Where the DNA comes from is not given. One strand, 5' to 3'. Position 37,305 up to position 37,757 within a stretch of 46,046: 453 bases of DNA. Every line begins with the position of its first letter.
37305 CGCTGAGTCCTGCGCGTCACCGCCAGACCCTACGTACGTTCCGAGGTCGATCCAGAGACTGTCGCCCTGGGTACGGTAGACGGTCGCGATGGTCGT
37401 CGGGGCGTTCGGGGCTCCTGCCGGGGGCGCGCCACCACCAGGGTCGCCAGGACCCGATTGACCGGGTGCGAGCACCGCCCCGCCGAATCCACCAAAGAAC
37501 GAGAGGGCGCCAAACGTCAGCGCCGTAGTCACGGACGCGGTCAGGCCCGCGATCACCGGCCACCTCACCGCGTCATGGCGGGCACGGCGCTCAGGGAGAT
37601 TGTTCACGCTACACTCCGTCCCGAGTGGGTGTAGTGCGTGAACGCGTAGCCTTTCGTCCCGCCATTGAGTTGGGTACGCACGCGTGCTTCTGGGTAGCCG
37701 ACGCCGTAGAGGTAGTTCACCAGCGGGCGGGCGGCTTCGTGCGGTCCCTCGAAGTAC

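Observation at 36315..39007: Two adjacent, unrelated polysaccharide-lyase-type tail genes share an N-terminal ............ module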

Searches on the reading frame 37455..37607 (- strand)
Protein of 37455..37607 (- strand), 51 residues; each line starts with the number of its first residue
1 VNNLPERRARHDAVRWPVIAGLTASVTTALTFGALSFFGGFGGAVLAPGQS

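Call 57: search_protein_representatives(alignment_id=A4)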
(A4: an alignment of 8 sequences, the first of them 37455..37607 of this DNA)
Query: 8 sequences, 53 profile positions. Proteins with E-value up to 0.001 (for the whole library): 11; up to 1e-10: 3; up to 1e-30: 0. The best 11 are listed.
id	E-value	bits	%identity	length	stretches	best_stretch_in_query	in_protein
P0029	1.0e-16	76.5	-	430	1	1-53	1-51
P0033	1.4e-16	76.1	-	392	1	1-53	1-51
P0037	1.7e-13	66.2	-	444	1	1-47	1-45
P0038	3.4e-08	49.2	-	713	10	25-46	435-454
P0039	1.9e-06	43.6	-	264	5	16-35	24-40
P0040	4.8e-05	39.1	-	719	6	35-44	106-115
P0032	1.2e-04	37.9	-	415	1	24-52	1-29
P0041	1.4e-04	37.7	-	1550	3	11-26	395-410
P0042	3.7e-04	36.3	-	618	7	27-44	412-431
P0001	4.9e-04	35.9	-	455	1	26-52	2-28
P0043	5.7e-04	35.7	-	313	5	26-42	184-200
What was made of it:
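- The module is absent from all other phage proteins in 1.84 billion representatives (call 57).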

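Call 64: search_protein_families(library=phrogs, proteins=[P0037], max_evalue=0.05)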
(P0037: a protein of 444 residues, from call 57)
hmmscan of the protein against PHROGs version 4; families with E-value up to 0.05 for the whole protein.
P0037 (444 aa): 0 families

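Call 65: search_protein_families(library=pfam, proteins=[P0037], max_evalue=0.05)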
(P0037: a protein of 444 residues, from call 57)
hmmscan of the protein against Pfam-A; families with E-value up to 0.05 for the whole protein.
P0037 (444 aa): 0 families

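Call 77: find_encoding_contigs(protein=P0037, flank=10000, max_places=2)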
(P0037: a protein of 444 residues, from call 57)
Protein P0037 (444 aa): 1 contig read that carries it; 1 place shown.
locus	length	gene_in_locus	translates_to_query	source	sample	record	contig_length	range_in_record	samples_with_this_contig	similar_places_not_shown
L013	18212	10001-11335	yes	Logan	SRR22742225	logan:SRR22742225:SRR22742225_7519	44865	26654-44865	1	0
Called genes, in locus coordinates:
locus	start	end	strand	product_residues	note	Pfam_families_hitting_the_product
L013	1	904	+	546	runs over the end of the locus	-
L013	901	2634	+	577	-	-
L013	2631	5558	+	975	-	-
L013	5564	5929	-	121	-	-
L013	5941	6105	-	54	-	-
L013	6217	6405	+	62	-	-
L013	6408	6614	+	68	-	-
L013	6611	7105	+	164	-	PF18925:DUF5675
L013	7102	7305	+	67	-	-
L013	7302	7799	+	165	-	-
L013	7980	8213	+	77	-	-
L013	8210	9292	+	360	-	-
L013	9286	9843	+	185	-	-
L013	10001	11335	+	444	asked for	-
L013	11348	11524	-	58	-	-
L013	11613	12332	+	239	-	PF13385:Laminin_G_3 (weak)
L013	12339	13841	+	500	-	-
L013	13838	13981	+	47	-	-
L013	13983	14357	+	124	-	-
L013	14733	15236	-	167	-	-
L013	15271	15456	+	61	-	-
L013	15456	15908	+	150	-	-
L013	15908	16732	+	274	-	-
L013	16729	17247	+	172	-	-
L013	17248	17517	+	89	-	-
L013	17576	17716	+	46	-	-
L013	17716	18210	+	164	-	?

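Call 96: find_homologous_proteins(query=A4, max_evalue=10)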
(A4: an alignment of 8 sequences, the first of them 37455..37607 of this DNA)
Query A4 (8 sequences): 1086 candidates shared short words with the query, none scored E <= 10.
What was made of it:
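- Tried and rejected: The word-indexed protein search with the short N-terminal alignment returned nothing (call 96).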

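Call 97: search_protein_families(library=pfam, proteins=[L013:6611-7105:+, L013:7302-7799:+, L013:9286-9843:+, L013:8210-9292:+, L013:11613-12332:+, L013:12339-13841:+], max_evalue=0.01)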
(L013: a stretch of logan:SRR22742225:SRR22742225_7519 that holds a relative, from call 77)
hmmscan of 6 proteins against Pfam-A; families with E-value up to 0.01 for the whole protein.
L013:6611-7105:+ (164 aa): 2 families
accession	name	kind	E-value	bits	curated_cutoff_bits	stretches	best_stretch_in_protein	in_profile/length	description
PF18925.5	DUF5675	-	2.1e-22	79.5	26.7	1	6-138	2-109/114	Family of unknown function (DUF5675)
PF10908.13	Tlde1_dom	-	0.0057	17.5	30.1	0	46-110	19-93/120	Tlde1 domain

L013:7302-7799:+ (165 aa): 0 families

L013:9286-9843:+ (185 aa): 0 families

L013:8210-9292:+ (360 aa): 0 families

L013:11613-12332:+ (239 aa): 1 family
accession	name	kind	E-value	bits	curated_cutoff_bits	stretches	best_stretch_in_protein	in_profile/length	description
PF13385.13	Laminin_G_3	-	5.2e-07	30.4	27.6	1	15-168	12-149/151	Concanavalin A-like lectin/glucanases superfamily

L013:12339-13841:+ (500 aa): 0 families

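Call 98: search_protein_families(library=phrogs, proteins=[L013:6611-7105:+, L013:7102-7305:+, L013:7302-7799:+, L013:9286-9843:+, L013:8210-9292:+, L013:12339-13841:+], max_evalue=0.01)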
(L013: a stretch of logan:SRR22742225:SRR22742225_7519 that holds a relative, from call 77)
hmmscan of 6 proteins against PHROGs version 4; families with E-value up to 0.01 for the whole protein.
L013:6611-7105:+ (164 aa): 1 family
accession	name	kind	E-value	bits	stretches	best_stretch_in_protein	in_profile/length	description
phrog_1501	-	unknown function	1.4e-19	71.4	1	6-138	12-139/159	-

L013:7102-7305:+ (67 aa): 0 families

L013:7302-7799:+ (165 aa): 0 families

L013:9286-9843:+ (185 aa): 0 families

L013:8210-9292:+ (360 aa): 1 family
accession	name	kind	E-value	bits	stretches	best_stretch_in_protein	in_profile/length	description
phrog_284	-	DNA, RNA and nucleotide metabolism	9.2e-45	154.2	1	20-339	72-382/398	exonuclease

L013:12339-13841:+ (500 aa): 0 families
